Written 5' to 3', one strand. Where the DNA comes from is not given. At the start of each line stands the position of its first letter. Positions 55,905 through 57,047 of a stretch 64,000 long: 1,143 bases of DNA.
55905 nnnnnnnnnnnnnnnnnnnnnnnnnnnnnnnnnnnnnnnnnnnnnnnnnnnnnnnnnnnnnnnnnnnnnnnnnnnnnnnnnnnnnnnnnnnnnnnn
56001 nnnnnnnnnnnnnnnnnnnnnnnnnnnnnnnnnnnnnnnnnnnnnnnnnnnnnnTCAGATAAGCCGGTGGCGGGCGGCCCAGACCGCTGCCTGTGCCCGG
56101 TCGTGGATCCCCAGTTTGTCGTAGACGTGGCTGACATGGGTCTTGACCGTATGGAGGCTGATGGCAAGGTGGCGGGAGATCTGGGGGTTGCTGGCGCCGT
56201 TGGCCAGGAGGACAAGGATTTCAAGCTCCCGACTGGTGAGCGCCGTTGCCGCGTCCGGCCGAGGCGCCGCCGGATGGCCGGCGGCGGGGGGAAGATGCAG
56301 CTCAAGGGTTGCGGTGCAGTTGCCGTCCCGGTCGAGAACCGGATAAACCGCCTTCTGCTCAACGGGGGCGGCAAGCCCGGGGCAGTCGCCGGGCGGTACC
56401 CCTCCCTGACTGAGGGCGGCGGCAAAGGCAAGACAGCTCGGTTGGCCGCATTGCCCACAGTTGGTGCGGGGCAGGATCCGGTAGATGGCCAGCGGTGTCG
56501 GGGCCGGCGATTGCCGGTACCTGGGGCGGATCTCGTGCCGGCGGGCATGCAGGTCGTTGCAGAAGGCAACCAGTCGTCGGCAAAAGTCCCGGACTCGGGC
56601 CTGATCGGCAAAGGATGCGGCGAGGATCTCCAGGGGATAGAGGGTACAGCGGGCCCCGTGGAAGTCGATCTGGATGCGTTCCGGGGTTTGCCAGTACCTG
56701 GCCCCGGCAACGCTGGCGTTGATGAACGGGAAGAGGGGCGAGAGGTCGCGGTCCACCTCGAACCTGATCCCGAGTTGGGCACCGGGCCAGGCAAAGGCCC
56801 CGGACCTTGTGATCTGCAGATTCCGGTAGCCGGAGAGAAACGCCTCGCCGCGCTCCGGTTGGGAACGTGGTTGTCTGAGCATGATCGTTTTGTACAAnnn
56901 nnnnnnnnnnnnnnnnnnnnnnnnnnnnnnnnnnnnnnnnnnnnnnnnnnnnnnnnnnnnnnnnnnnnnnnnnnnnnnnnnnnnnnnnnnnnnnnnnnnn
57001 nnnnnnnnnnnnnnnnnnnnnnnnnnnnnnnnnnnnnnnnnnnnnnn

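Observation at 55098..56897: Two adjacent paralogous RnfB-type Fe-S domains, one embedded in a LuxR-family regulator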

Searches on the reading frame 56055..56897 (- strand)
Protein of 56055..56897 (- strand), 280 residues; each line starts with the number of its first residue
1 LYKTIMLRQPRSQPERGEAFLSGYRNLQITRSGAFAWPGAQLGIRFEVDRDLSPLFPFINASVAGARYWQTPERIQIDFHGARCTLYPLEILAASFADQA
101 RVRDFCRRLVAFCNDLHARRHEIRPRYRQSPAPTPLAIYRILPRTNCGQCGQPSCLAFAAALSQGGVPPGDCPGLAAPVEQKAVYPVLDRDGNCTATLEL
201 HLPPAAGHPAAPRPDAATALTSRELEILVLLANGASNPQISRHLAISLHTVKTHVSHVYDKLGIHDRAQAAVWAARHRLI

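Call 3: search_protein_families(library=pfam, proteins=[window:56055-56897:-], max_evalue=0.01)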
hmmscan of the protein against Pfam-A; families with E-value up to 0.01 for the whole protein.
window:56055-56897:- (280 aa): 4 families
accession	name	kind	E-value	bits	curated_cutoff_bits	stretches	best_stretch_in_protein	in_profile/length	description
PF00196.25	GerE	-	1.3e-18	66.8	23.5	1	219-274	2-57/57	Bacterial regulatory proteins, luxR family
PF04060.18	FeS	-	2.5e-13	49.9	23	1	142-173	1-32/33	Putative Fe-S cluster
PF13384.12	HTH_23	-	0.00022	21.4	24.6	1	223-252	6-35/50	Homeodomain-like domain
PF08281.18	Sigma70_r4_2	-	0.0012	18.9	25.7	1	219-259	10-51/54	Sigma-70, region 4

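Call 4: search_protein_families(library=ncbifam, proteins=[window:56055-56897:-], max_evalue=0.01)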
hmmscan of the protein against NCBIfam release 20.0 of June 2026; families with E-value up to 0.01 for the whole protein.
window:56055-56897:- (280 aa): 36 families (the best 25 are shown)
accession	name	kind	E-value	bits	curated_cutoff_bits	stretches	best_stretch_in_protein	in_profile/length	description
NF007505.1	PRK10100.1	equivalog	1.8e-15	57.2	250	1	216-276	141-201/204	biofilm master transcriptional regulator CsgD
NF007935.0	PRK10651.1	equivalog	1.9e-14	53.4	250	1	215-278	151-214/216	two-component system response regulator NarL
NF003195.0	PRK04165.1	equivalog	8.5e-14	51.3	306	1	133-179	3-49/450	acetyl-CoA decarbonylase/synthase complex subunit gamma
NF003420.0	PRK04841.1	equivalog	2.4e-13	49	537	1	209-274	828-893/903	HTH-type transcriptional regulator MalT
NF047785.1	respo_reg_MadR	equivalog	9.7e-13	47.9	300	1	216-280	145-209/209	MadR family response regulator transcription factor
TIGR03020.2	EpsA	equivalog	7.6e-12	45.4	170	1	210-272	181-243/247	XrtB/PEP-CTERM-associated transcriptional regulator EpsA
NF052445.1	RespRegMctR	equivalog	1.2e-10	41.2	300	1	216-277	141-202/205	two-component system response regulator MctR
NF052366.1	photon_PedR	equivalog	5e-10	39.4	120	1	219-276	2-59/74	photosynthetic electron transport-dependent transcriptional regulator PedR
NF011896.0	PRK15369.1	equivalog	6.2e-10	39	242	1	216-279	146-209/211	two component system response regulator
NF007708.0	PRK10403.1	equivalog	7.2e-09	35.4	343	1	214-274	148-208/215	nitrate/nitrite response regulator protein NarP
NF041830.1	RR_TF_ErdR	exception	1.5e-08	34.6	390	1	181-272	114-203/213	response regulator transcription factor ErdR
NF007403.0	PRK09935.1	equivalog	1e-07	31.8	271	1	217-279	147-209/210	fimbria biosynthesis transcriptional regulator FimZ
NF050132.1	TransRegAbsR2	equivalog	9.4e-07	27.9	850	1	219-269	530-580/582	LuxR family transcriptional regulator AbsR2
NF041232.1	BagY_FevT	exception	1.3e-06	27.5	700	1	217-268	294-345/367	LuxR family transcriptional regulator BagY/FevT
TIGR01944.1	rnfB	subfamily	2.2e-06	27.4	68.7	1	138-174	40-76/190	RnfABCDGE type electron transport complex subunit B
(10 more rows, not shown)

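Call 7: find_homologous_proteins(query=window:56055-56897:-, max_evalue=0.001)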
Query window:56055-56897:- (280 aa): 771 proteins with E <= 0.001 among 5494 candidates; the best 120 are listed.
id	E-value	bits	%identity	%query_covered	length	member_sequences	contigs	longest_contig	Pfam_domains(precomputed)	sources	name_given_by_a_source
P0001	3.2e-184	629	100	98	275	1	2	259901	PF04060.19,PF00196.26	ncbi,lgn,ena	-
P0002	2.8e-137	475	75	100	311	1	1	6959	PF04060.19,PF00196.26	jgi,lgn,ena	-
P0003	6.1e-88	313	53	94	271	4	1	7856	PF04060.19,PF00196.26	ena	-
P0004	2.2e-87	311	54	95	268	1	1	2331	PF04060.19,PF00196.26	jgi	-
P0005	2.4e-86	308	52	95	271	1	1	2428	PF04060.19,PF00196.26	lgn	-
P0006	5.1e-86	306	52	96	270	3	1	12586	PF13384.13,PF04060.19,PF00196.26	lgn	-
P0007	1.4e-85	305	52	94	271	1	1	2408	PF04060.19,PF00196.26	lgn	-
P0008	1.5e-85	305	52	96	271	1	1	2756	PF04060.19,PF00196.26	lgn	-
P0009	4.1e-85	304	51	98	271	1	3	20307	PF13384.13,PF04060.19,PF00196.26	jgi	jgi:DNA-binding CsgD family transcriptional regulator/ArsR family metal-binding transcriptional regu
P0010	4.9e-85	303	52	95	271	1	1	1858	PF04060.19,PF00196.26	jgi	-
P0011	5.5e-85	303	51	95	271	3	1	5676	PF04060.19,PF00196.26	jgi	jgi:DNA-binding CsgD family transcriptional regulator/ArsR family metal-binding transcriptional regu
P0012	6.9e-85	303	52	95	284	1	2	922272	PF04060.19,PF00196.26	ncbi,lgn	-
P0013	7.8e-85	303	55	93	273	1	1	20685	PF13384.13,PF04060.19,PF00196.26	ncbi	ncbi:MAG: LuxR C-terminal-related transcriptional regulator [Thermodesulfobacteriota bacterium]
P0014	1.2e-84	302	53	93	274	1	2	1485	PF04060.19,PF00196.26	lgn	-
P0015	2.8e-84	301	52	95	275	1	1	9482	PF13384.13,PF04060.19,PF00196.26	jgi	jgi:DNA-binding CsgD family transcriptional regulator/ArsR family metal-binding transcriptional regu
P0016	6.1e-84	300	54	95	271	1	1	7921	PF04060.19,PF00196.26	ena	-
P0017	3.2e-83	297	51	94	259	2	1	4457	PF13384.13,PF04060.19,PF00196.26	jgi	-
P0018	5.4e-83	297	52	95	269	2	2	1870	PF04060.19,PF00196.26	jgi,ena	-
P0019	9.5e-83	296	52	93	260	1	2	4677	PF04060.19,PF00196.26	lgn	-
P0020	1.4e-82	295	50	95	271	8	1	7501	PF04060.19,PF00196.26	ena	-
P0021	4.4e-82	294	51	94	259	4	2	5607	PF04060.19,PF00196.26,PF08281.19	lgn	-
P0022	6.6e-82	293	50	93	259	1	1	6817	PF04060.19,PF00196.26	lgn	-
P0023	1.2e-81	292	50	94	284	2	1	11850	PF04060.19,PF00196.26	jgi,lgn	-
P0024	3.8e-81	290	51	95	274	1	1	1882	PF04060.19,PF00196.26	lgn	-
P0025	4.7e-81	290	51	95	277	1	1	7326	PF13384.13,PF04060.19,PF00196.26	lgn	-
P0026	5.9e-79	283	49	93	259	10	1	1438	PF04060.19,PF00196.26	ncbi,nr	ncbi:MAG: hypothetical protein D3925_10155 [Candidatus Electrothrix sp. AR5]|nr:hypothetical protein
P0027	8.5e-78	280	51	93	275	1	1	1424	PF13384.13,PF04060.19,PF00196.26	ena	-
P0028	9.7e-78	279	49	95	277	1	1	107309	PF04060.19,PF00196.26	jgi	jgi:DNA-binding CsgD family transcriptional regulator/ArsR family metal-binding transcriptional regu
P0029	1.2e-77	279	50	94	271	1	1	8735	PF13384.13,PF04060.19,PF00196.26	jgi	jgi:DNA-binding CsgD family transcriptional regulator/ArsR family metal-binding transcriptional regu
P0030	1.6e-77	279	49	94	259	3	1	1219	PF04060.19,PF00196.26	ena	-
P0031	5.6e-77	277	50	93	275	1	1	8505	PF04060.19,PF00196.26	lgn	-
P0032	2.2e-76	275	48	94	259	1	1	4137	PF04060.19,PF00196.26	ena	-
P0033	6.8e-76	273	48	97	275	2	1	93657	PF13384.13,PF04060.19,PF00196.26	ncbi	-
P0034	3.3e-74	268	50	91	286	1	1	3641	PF04060.19,PF00196.26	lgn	-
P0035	9.1e-74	266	50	94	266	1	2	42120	PF04060.19,PF00196.26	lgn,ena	-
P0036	5.4e-70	254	46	89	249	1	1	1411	PF04060.19,PF00196.26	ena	-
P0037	8.0e-70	253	49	91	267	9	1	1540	PF04060.19,PF00196.26,PF08281.19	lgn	-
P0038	1.9e-63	232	41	91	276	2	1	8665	PF04060.19,PF00196.26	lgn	-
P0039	5.0e-61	224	41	95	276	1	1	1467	PF04060.19,PF00196.26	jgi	-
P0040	1.1e-60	223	46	84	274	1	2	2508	PF04060.19,PF00196.26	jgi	jgi:DNA-binding CsgD family transcriptional regulator/ArsR family metal-binding transcriptional regu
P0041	1.4e-60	223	40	93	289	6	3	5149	PF13384.13,PF04060.19,PF00196.26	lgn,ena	-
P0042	1.7e-60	223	43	86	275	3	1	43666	PF13384.13,PF04060.19,PF00196.26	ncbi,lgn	-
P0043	4.3e-58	215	40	95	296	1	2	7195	PF04060.19,PF00196.26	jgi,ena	-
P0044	1.4e-57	213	40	93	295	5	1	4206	PF04060.19,PF00196.26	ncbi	-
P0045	7.5e-57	211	40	93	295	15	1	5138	PF04060.19,PF00196.26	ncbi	-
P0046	1.7e-56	210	44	84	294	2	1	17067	PF04060.19,PF00196.26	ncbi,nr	ncbi:transcriptional regulator, LuxR family [delta proteobacterium NaphS2]|nr:transcriptional regula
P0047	3.4e-56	209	44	84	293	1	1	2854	PF13384.13,PF04060.19,PF00196.26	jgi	jgi:DNA-binding CsgD family transcriptional regulator/ArsR family metal-binding transcriptional regu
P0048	3.6e-56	209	44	84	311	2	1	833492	PF04060.19,PF00196.26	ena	-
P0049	1.3e-55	207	40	92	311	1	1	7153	PF04060.19,PF00196.26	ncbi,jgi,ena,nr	ncbi:MAG TPA: LuxR C-terminal-related transcriptional regulator [Desulfobacteria bacterium]|nr:LuxR 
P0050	1.5e-55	207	41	93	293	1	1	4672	PF04060.19,PF00196.26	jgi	jgi:DNA-binding CsgD family transcriptional regulator/ArsR family metal-binding transcriptional regu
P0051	2.2e-54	203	42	84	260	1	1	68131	PF04060.19,PF00196.26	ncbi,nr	ncbi:MAG: hypothetical protein JEZ02_11595 [Desulfatibacillum sp.]|nr:hypothetical protein [Desulfat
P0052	2.9e-54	202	37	93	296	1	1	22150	PF04060.19,PF00196.26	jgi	-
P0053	5.8e-54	201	42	84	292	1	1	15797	PF04060.19,PF00196.26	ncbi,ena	-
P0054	5.9e-54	201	38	93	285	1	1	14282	PF13384.13,PF04060.19,PF00196.26,PF08281.19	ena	-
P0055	1.5e-53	200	40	90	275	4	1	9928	PF04060.19,PF00196.26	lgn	-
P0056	2.4e-53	199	40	86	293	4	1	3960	PF04060.19,PF00196.26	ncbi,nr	ncbi:MAG: hypothetical protein HQK60_17365 [Deltaproteobacteria bacterium]|nr:hypothetical protein [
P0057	1.1e-52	197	42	91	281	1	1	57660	PF04060.19,PF00196.26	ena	-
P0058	5.5e-52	195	37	93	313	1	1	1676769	PF13384.13,PF04060.19,PF00196.26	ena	-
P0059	1.5e-48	184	38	93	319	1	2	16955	PF13384.13,PF04060.19,PF00196.26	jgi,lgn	jgi:DNA-binding CsgD family transcriptional regulator/ArsR family metal-binding transcriptional regu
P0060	3.4e-48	182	38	85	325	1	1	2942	PF04060.19,PF00196.26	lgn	-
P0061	1.7e-47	180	38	93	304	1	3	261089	PF13384.13,PF04060.19,PF00196.26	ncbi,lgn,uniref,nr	ncbi:Transcriptional regulator, LuxR family [Desulfosarcina cetonica]|uniref:LuxR C-terminal-related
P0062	5.3e-47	178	34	92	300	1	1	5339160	PF04060.19,PF00196.26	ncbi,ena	-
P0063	4.2e-46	176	37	85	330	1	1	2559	PF04060.19,PF00196.26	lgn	-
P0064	5.9e-45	172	33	92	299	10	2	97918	PF04060.19,PF00196.26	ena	-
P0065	1.5e-18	85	33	49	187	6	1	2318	PF04060.19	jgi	jgi:ArsR family metal-binding transcriptional regulator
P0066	1.2e-15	76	68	22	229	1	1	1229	PF13426.14,PF13384.13,PF00196.26,PF08448.17,PF08281.19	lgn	-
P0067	9.2e-15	73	55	29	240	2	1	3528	PF13384.13,PF00196.26,PF08448.17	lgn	-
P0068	3.0e-14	71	42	42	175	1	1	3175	PF04060.19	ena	-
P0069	3.1e-13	68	63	22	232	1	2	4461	PF00196.26,PF08448.17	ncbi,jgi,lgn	ncbi:MAG: helix-turn-helix transcriptional regulator [Desulfarculaceae bacterium]|jgi:DNA-binding Cs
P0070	4.6e-13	67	57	21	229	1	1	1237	PF00196.26,PF00072.31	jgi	jgi:DNA-binding NarL/FixJ family response regulator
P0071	1.5e-12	65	53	27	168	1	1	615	PF00196.26,PF08281.19,PF00072.31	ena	-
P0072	1.5e-12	65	51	30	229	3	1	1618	PF13426.14,PF00196.26,PF08448.17,PF00989.32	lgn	-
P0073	1.6e-12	65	51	32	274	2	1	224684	PF00196.26,PF07730.20,PF08281.19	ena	-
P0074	1.9e-12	65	62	22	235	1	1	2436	PF13384.13,PF00196.26,PF08448.17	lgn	-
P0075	1.9e-12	65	63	21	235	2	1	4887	PF00196.26,PF00072.31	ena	-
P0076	2.2e-12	65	63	22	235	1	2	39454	PF13384.13,PF13936.13,PF00196.26,PF08448.17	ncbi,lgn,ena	-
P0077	2.4e-12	65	60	22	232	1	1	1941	PF13384.13,PF13936.13,PF00196.26,PF08448.17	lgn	-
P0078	4.1e-12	64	55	21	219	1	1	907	PF00196.26,PF08281.19,PF00072.31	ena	-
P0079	4.3e-12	64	56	26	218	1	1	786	PF00196.26,PF08281.19,PF00072.31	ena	-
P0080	6.7e-12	63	58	25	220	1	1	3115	PF00196.26,PF04545.23,PF08281.19,PF00072.31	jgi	jgi:DNA-binding NarL/FixJ family response regulator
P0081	8.2e-12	63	51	26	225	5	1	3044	PF00196.26,PF08281.19,PF00072.31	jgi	jgi:DNA-binding NarL/FixJ family response regulator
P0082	1.4e-11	62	53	27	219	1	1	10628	PF00196.26,PF00072.31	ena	-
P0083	1.4e-11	62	60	21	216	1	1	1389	PF00196.26,PF08281.19,PF00072.31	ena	-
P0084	1.7e-11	62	54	25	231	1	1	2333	PF00196.26,PF04545.23,PF08281.19,PF00072.31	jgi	jgi:DNA-binding NarL/FixJ family response regulator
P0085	2.1e-11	62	57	24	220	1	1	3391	PF00196.26,PF08281.19,PF00072.31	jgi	jgi:DNA-binding NarL/FixJ family response regulator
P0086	2.5e-11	61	53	26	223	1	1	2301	PF00196.26,PF00072.31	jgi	jgi:DNA-binding NarL/FixJ family response regulator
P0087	2.9e-11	61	53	21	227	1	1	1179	PF00196.26,PF00072.31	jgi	jgi:DNA-binding NarL/FixJ family response regulator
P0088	4.1e-11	61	53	27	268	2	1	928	PF13487.13,PF01966.29,PF00196.26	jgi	jgi:HD-GYP domain-containing protein (c-di-GMP phosphodiesterase class II)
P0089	5.0e-11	60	53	21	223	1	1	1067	PF00196.26,PF08281.19,PF00072.31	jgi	jgi:DNA-binding NarL/FixJ family response regulator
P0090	7.4e-11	60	57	24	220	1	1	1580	PF00196.26,PF04545.23,PF08281.19,PF00072.31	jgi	jgi:DNA-binding NarL/FixJ family response regulator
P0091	7.6e-11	60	55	23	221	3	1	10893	PF00196.26,PF00072.31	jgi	jgi:DNA-binding NarL/FixJ family response regulator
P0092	7.6e-11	60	57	22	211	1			PF00196.26,PF08281.19,PF00072.31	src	-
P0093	7.8e-11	60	56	22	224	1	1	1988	PF13936.13,PF00196.26,PF04545.23,PF08281.19,PF00072.31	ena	-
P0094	8.0e-11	60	54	22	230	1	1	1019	PF00196.26,PF08281.19,PF00072.31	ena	-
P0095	8.0e-11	60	57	22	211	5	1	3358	PF00196.26,PF08281.19,PF00072.31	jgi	-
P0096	8.8e-11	60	53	21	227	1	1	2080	PF00196.26,PF00072.31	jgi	jgi:DNA-binding NarL/FixJ family response regulator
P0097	9.5e-11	60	59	22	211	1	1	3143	PF00196.26,PF00072.31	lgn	-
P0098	1.0e-10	59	53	22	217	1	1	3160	PF00196.26,PF00072.31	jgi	jgi:DNA-binding NarL/FixJ family response regulator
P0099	1.1e-10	59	54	22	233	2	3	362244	PF00196.26,PF08281.19,PF00072.31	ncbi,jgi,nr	ncbi:MAG: response regulator transcription factor [Microbacteriaceae bacterium]|nr:response regulato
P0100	1.3e-10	59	51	28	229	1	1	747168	PF00196.26,PF08281.19,PF00072.31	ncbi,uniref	ncbi:response regulator transcription factor [Gryllotalpicola daejeonensis]|uniref:Response regulato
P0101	1.3e-10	59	51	24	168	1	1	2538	PF00196.26,PF08281.19,PF00072.31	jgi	jgi:DNA-binding NarL/FixJ family response regulator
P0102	1.3e-10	59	56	24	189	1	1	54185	PF00196.26,PF08281.19,PF00072.31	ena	-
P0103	1.3e-10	59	52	23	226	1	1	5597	PF00196.26,PF00072.31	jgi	jgi:DNA-binding NarL/FixJ family response regulator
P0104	1.6e-10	59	52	25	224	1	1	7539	PF00196.26,PF08281.19,PF00072.31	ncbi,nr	ncbi:MAG TPA: response regulator transcription factor [Mycobacteriales bacterium]|nr:response regula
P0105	1.7e-10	59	56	24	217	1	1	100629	PF00196.26,PF08281.19,PF00072.31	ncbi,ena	-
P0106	1.9e-10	59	53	26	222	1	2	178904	PF00196.26,PF08281.19,PF00072.31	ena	-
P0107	2.0e-10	58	65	18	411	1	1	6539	PF17874.8,PF00196.26,PF13424.13,PF07719.24,PF13374.13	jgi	jgi:ATP/maltotriose-dependent transcriptional regulator MalT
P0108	2.1e-10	58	50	27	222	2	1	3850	PF00196.26,PF08281.19,PF00072.31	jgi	jgi:DNA-binding NarL/FixJ family response regulator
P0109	2.7e-10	58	54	24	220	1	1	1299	PF00196.26,PF08281.19,PF00072.31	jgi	jgi:DNA-binding NarL/FixJ family response regulator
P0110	2.8e-10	58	54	24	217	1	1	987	PF00196.26,PF08281.19,PF00072.31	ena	-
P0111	3.0e-10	58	54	24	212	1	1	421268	PF00196.26,PF08281.19,PF00072.31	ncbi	-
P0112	3.0e-10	58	54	24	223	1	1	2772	PF00196.26,PF08281.19,PF00072.31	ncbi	ncbi:MAG TPA: response regulator transcription factor, partial [Lentzea sp.]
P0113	3.0e-10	58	54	24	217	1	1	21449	PF00196.26,PF08281.19,PF00072.31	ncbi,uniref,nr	ncbi:LuxR family transcriptional regulator [Lentzea aerocolonigenes]|uniref:LuxR family transcriptio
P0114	3.0e-10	58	54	24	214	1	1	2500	PF00196.26,PF08281.19,PF00072.31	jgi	jgi:DNA-binding NarL/FixJ family response regulator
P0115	3.1e-10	58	54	24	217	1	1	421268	PF00196.26,PF08281.19,PF00072.31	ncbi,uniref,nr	ncbi:response regulator [Lentzea terrae]|uniref:response regulator n=1 Tax=Lentzea terrae TaxID=2200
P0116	3.1e-10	58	54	24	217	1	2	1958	PF00196.26,PF08281.19,PF00072.31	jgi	jgi:DNA-binding NarL/FixJ family response regulator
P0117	3.2e-10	58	54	24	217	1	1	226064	PF00196.26,PF08281.19,PF00072.31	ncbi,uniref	ncbi:response regulator transcription factor [Lentzea sp. NPDC051838]|uniref:response regulator tran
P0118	3.3e-10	58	57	21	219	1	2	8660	PF00196.26,PF08281.19,PF00072.31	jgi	jgi:DNA-binding NarL/FixJ family response regulator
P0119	3.5e-10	58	54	24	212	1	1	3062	PF00196.26,PF08281.19,PF00072.31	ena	-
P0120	3.5e-10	58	54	24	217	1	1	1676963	PF00196.26,PF08281.19,PF00072.31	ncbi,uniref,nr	ncbi:response regulator transcription factor [Lentzea sp. NEAU-D13]|uniref:Response regulator transc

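Call 13: find_related_loci(query=A2, collection=genome_contigs, flank=10000)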
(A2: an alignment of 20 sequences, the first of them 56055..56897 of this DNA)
Query A2 (280 aa) in genome_contigs; peptide patterns used: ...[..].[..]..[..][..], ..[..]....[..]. (x = any residue, [..] = any of these).
600 stretches matched a pattern (row limit reached: there are more); 538 encode a relative of the query (tblastn E <= 1e-3); the best 80 are kept; 80 distinct loci.
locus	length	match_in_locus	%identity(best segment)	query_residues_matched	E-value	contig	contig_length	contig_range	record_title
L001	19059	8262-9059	55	15-280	6e-96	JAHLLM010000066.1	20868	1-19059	MAG: Desulfobulbaceae bacterium isolate MAG127 NODE_3732_length_20868_cov_191.904675, whole genome shotgun sequence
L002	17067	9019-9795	44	46-280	9e-63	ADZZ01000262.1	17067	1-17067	Delta proteobacterium NaphS2 ctg_1101087568017, whole genome shotgun sequence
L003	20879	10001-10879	40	15-280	9e-63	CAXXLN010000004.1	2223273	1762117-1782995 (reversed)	MAG: Desulfatiglandales bacterium isolate 53c9cee3-5eb1-4031-9065-1ba860722897 genome assembly, contig: contig_4, whole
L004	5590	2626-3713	35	23-280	7e-59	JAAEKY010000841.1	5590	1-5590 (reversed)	MAG: Desulfobacteraceae bacterium isolate Bco_6 BcoG_CONTIG3223236, whole genome shotgun sequence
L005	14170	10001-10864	39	21-280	5e-58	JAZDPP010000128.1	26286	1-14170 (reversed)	MAG: Pseudomonadota bacterium isolate MEGAHIT-group-0.852 k141_7882208, whole genome shotgun sequence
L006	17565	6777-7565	38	43-280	3e-58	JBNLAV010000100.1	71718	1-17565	MAG: Desulfobacteraceae bacterium isolate C2.bin.44.orig k141_470792, whole genome shotgun sequence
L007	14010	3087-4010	37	5-280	4e-57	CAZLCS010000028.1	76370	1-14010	MAG TPA_asm: uncultured Syntrophobacteraceae bacterium isolate binchicken_co168_326 genome assembly, contig: NODE_480_le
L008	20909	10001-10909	35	12-280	3e-56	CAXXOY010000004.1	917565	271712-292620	MAG: uncultured Desulfosarcina sp. isolate d456532c-4aeb-4088-96b6-462b3856a84e genome assembly, contig: contig_4, whole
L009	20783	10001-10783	41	40-280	1e-54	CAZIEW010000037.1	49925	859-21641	MAG TPA_asm: uncultured Syntrophobacteraceae bacterium isolate SRP278314_co1_305 genome assembly, contig: NODE_894_lengt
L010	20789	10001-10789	37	46-280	1e-54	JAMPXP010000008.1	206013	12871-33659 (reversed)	MAG: Desulfobacula sp. isolate R2F_R2FSRR_metabat.38 R2F_C23, whole genome shotgun sequence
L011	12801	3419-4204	35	46-280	2e-54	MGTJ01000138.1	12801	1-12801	MAG: Desulfobacterales bacterium RIFOXYA12_FULL_46_15 rifixya3_full_scaffold_3971, whole genome shotgun sequence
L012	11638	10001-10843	37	8-280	5e-53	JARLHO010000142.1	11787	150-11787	MAG: Syntrophobacteraceae bacterium isolate MAG_BA129 MetaBAT2_Bin_129_Anoxic_k141_2262105, whole genome shotgun sequenc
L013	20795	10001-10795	35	43-280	2e-52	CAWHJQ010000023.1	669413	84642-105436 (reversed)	MAG: uncultured delta proteobacterium isolate MFD01721.bin.2.181 genome assembly, contig: contig_9241, whole genome shot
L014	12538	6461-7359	39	12-280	1e-34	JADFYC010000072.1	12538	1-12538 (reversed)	MAG: Deltaproteobacteria bacterium isolate nDJH6bin12 nDJH6_bin12_NODE_72_length_12538_cov_2.651438, whole genome shotgu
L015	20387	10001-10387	42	141-277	8e-23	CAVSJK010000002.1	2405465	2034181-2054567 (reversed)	MAG: uncultured delta proteobacterium isolate MFD01721.bin.1.248 genome assembly, contig: contig_1585, whole genome shot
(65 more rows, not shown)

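Call 16: find_encoding_contigs(protein=P0001, flank=10000, max_places=3)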
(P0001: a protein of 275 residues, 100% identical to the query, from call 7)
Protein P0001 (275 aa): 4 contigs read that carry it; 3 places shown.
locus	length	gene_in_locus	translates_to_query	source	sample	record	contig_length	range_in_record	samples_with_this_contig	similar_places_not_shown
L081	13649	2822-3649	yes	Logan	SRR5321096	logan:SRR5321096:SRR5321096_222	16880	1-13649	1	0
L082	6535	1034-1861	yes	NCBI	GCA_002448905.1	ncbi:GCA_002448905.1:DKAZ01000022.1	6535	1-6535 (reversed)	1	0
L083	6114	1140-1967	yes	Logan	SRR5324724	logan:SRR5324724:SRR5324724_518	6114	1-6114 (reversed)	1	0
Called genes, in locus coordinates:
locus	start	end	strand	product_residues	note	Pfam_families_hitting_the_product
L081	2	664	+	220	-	?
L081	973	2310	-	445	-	PF14522:Cytochrome_C7 (faint), PF09699:Paired_CXXCH_1 (faint), PF13435:Cytochrome_C554 (faint), PF14537:Cytochrom_c3_2 (faint), PF13447:Multi-haem_cyto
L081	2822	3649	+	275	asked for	PF04060:FeS, PF00196:GerE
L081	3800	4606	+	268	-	PF04060:FeS, PF12654:DUF3786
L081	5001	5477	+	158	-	-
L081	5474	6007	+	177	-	PF03773:ArsP_1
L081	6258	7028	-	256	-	PF23441:SDR (weak), PF00106:adh_short, PF08659:KR, PF13561:adh_short_C2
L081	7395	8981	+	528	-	PF00009:GTP_EFTU, PF01926:MMR_HSR1 (weak), PF22042:EF-G_D2, PF03144:GTP_EFTU_D2, PF16658:RF3_C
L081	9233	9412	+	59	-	-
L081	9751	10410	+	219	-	PF13248:Zn_ribbon_3 (weak)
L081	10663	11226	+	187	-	-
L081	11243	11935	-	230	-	PF01168:Ala_racemase_N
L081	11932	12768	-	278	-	PF01026:TatD_DNase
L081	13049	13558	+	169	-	PF00881:Nitroreductase, PF14512:TM1586_NiRdase (weak), PF00881:Nitroreductase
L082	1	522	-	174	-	?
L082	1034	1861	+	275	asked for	PF04060:FeS, PF00196:GerE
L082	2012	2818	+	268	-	PF04060:FeS, PF12654:DUF3786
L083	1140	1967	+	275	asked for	PF04060:FeS, PF00196:GerE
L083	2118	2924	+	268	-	PF04060:FeS, PF12654:DUF3786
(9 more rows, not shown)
